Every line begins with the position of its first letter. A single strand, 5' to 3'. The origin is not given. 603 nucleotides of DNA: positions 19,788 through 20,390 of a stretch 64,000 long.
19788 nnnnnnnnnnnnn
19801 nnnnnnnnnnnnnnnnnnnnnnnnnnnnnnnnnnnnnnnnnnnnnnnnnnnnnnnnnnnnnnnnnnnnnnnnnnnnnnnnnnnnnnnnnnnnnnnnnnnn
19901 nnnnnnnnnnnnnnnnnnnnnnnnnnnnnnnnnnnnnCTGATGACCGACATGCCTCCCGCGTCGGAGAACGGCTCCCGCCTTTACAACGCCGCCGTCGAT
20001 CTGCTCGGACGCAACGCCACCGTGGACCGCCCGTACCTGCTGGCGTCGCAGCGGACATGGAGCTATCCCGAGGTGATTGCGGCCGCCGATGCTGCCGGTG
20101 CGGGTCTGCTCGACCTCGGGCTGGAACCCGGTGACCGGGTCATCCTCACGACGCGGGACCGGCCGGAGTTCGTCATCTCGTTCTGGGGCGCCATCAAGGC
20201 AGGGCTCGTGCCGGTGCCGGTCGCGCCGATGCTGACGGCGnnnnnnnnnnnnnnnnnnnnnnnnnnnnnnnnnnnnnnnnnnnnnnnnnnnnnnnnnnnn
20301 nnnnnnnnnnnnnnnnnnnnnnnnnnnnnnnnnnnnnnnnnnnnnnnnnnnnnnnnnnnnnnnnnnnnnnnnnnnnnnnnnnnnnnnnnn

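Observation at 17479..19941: DAHP synthase followed by a catalytically dead DAHPS-like paralog fused to extra domains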

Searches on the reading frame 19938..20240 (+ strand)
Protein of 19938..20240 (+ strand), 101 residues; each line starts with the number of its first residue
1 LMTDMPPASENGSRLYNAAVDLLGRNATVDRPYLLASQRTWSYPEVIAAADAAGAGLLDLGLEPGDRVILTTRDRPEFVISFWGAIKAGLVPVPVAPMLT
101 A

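Call 11: search_protein_families(library=pfam, proteins=[window:19938-20240:+], max_evalue=0.01)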
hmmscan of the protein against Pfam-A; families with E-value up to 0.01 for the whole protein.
window:19938-20240:+ (101 aa): 1 family
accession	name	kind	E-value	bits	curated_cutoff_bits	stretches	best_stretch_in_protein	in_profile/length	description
PF00501.34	AMP-binding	-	3.7e-16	59.3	29.9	1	28-101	8-82/384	AMP-binding enzyme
